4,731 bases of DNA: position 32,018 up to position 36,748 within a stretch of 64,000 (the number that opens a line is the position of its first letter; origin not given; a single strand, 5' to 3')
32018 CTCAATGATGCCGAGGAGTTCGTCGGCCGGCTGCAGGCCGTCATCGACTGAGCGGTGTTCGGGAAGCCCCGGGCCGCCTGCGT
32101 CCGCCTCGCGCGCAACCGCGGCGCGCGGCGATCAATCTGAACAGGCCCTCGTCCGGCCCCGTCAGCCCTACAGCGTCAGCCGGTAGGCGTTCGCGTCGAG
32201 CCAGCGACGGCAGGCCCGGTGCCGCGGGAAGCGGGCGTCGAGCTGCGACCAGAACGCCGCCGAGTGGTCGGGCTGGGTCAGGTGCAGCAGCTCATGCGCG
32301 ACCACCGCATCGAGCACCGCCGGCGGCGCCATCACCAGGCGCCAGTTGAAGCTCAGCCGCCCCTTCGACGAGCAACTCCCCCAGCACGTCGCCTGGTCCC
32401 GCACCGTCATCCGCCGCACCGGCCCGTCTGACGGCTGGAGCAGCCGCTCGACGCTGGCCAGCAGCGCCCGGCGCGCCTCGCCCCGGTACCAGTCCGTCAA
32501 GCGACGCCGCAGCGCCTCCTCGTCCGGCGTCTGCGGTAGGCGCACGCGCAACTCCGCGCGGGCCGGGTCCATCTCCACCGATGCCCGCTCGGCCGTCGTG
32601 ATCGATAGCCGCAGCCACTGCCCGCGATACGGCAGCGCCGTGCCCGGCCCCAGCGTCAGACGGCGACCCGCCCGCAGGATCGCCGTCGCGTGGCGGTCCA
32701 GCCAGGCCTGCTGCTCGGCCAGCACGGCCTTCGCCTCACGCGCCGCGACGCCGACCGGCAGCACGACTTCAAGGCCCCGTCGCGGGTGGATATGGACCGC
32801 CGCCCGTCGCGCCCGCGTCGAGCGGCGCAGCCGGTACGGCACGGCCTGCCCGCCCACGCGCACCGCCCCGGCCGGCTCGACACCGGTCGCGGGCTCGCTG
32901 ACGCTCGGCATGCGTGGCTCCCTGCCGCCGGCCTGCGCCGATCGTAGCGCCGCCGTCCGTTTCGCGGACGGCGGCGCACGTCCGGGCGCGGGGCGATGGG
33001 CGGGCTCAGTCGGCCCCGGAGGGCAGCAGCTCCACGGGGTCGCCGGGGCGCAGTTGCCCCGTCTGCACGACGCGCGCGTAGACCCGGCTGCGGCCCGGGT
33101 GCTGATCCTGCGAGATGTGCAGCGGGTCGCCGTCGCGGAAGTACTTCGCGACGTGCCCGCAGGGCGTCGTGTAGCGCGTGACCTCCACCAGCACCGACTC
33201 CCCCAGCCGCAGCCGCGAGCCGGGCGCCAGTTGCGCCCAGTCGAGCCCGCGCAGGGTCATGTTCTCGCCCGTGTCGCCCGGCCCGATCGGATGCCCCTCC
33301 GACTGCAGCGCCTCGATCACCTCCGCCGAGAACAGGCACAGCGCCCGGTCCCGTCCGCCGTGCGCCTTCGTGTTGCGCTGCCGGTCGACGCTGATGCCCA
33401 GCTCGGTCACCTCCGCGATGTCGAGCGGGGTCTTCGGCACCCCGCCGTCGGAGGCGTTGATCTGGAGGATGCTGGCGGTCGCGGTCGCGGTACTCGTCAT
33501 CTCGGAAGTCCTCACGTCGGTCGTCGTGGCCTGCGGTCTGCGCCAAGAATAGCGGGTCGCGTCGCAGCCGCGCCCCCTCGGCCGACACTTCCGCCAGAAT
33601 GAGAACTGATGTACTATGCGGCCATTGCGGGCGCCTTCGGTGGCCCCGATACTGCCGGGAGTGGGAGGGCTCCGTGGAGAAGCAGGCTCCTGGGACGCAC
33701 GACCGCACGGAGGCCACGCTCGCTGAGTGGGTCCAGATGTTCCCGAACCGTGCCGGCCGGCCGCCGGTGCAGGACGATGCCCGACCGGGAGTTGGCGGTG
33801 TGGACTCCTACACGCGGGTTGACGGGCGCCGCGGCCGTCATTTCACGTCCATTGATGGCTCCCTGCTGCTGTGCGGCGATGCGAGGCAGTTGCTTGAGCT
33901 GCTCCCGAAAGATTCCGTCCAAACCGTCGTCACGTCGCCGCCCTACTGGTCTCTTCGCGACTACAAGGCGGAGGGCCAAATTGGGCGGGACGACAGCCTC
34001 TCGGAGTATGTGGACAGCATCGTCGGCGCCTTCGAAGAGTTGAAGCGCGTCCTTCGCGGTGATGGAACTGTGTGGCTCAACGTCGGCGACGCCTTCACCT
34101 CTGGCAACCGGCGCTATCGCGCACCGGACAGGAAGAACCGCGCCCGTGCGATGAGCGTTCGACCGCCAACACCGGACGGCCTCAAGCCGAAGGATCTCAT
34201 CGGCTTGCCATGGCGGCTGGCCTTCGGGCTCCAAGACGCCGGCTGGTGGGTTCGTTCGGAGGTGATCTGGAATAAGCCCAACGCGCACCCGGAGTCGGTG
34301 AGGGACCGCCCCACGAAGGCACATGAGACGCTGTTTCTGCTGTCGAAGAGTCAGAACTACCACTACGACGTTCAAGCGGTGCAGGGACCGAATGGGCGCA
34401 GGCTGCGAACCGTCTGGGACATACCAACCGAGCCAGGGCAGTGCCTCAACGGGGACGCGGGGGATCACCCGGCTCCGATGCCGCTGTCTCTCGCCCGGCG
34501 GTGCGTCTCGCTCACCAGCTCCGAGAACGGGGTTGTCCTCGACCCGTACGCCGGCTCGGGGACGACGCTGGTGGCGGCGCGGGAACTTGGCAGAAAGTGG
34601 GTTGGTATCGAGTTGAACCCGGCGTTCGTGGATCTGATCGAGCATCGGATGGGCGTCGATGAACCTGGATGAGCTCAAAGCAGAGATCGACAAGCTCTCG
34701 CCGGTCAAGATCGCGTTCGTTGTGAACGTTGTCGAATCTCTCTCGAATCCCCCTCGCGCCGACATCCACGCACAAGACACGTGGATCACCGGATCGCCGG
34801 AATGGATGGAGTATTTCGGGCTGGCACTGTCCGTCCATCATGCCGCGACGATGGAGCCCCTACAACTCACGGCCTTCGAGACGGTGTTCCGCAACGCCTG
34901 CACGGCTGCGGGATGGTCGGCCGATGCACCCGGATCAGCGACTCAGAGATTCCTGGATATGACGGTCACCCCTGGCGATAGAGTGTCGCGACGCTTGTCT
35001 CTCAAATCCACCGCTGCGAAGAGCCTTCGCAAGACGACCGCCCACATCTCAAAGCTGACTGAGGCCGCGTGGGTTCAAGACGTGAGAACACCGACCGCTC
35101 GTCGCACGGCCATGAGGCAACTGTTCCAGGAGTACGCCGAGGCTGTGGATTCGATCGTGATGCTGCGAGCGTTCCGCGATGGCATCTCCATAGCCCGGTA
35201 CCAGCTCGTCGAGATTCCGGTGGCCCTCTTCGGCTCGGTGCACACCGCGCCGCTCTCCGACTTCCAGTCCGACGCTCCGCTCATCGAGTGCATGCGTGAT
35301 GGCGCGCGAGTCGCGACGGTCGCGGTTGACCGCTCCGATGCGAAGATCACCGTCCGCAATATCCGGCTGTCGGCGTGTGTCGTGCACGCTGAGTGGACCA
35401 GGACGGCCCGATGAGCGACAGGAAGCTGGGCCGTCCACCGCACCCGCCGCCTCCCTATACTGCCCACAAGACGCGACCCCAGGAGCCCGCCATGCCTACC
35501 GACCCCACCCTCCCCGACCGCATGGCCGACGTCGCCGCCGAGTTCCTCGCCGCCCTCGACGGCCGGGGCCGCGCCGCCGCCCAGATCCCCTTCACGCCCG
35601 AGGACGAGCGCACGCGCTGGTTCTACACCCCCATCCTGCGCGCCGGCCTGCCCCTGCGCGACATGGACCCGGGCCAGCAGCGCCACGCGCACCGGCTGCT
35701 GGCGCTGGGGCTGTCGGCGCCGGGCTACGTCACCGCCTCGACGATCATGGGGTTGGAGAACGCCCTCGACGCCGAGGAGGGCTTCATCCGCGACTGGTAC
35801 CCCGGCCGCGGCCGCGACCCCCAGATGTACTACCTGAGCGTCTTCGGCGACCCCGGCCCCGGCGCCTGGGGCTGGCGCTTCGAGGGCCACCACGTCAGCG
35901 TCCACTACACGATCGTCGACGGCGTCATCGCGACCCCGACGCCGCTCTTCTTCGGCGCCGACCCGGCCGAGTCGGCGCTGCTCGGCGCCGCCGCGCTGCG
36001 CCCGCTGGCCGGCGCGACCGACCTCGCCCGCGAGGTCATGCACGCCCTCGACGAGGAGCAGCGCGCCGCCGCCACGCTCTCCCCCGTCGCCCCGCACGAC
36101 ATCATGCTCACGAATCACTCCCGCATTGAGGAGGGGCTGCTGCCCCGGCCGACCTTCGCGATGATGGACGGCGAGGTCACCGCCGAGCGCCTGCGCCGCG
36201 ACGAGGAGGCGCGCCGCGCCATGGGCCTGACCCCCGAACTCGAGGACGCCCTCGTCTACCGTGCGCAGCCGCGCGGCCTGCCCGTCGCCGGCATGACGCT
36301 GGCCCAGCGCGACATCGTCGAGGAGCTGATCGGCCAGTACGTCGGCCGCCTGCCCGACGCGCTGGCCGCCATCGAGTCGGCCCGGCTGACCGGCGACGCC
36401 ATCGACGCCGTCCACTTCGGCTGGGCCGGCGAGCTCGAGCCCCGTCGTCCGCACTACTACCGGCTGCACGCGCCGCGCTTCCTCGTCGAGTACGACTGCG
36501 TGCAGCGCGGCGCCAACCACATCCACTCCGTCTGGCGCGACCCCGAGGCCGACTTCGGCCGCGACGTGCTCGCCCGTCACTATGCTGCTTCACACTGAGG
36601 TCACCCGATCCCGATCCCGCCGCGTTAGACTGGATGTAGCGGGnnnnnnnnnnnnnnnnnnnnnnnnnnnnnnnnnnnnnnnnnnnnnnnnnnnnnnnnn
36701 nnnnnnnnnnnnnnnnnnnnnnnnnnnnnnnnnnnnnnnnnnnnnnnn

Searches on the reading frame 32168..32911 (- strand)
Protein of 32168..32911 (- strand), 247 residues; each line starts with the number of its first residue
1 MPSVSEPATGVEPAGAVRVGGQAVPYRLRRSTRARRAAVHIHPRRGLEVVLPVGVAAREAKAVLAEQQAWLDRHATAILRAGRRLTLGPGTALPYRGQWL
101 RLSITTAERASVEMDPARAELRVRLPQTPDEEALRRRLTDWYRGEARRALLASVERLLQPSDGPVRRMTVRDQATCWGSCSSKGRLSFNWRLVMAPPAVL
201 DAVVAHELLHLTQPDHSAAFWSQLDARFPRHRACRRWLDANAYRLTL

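Call 18: search_protein_families(library=pfam, max_evalue=0.001, proteins=[window:32168-32911:-])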
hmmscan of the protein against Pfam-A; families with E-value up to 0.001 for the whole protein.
window:32168-32911:- (247 aa): 1 family
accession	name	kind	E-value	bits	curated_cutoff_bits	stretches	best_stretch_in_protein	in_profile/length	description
PF01863.23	YgjP-like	-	8.9e-47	160.2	26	1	35-240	1-206/207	YgjP-like, metallopeptidase domain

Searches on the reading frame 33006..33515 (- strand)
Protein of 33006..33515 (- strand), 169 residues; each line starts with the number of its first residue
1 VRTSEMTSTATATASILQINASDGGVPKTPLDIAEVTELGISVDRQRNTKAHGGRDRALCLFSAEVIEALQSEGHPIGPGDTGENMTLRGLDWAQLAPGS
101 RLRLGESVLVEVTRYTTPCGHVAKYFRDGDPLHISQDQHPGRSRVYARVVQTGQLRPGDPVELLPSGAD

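Call 18: search_protein_families(library=pfam, max_evalue=0.001, proteins=[window:33006-33515:-])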
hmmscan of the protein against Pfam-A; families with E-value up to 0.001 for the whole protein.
window:33006-33515:- (169 aa): 1 family
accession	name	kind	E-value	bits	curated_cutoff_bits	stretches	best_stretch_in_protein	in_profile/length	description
PF03473.23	MOSC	-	6.1e-20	71.9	22.7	1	49-162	2-120/120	MOSC domain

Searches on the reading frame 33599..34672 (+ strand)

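Call 18: search_protein_families(library=pfam, max_evalue=0.001, proteins=[window:33599-34672:+])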
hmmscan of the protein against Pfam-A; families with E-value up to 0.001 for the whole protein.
window:33599-34672:+ (357 aa): 2 families
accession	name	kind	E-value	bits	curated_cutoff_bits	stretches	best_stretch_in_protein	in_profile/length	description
PF01555.25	N6_N4_Mtase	-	2.7e-49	168.5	26.7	1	107-348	1-220/221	DNA methylase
PF01170.24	UPF0020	-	0.00043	20.5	22.3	0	289-335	7-54/197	RMKL-like, methyltransferase domain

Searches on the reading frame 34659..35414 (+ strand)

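Call 92: search_protein_families(library=pfam, max_evalue=0.001, proteins=[window:34659-35414:+])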
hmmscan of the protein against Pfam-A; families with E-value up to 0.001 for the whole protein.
window:34659-35414:+ (251 aa): 1 family
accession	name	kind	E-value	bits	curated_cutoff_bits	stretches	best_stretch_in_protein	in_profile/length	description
PF17411.7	SmaI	-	2.9e-10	40.5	27.3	1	46-247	39-239/240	Type II site-specific deoxyribonuclease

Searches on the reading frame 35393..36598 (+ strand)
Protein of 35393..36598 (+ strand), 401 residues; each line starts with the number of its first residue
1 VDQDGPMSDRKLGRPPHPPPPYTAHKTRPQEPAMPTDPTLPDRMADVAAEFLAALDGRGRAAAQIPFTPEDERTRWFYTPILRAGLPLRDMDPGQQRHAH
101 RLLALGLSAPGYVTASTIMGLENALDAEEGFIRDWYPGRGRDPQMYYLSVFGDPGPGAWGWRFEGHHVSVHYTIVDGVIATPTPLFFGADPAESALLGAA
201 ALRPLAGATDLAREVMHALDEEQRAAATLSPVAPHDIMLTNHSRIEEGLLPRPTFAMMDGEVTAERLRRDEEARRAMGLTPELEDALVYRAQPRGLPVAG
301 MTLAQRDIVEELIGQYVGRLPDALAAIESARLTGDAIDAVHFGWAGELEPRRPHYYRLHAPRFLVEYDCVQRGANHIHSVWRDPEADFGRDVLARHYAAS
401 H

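Call 92: search_protein_families(library=pfam, max_evalue=0.001, proteins=[window:35393-36598:+])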
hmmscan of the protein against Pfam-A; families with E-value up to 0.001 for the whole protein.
window:35393-36598:+ (401 aa): 1 family
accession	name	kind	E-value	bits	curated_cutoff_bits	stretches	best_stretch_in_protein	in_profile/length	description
PF12006.13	DUF3500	-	5.6e-79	266.2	27.2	1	42-390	6-297/297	Protein of unknown function (DUF3500)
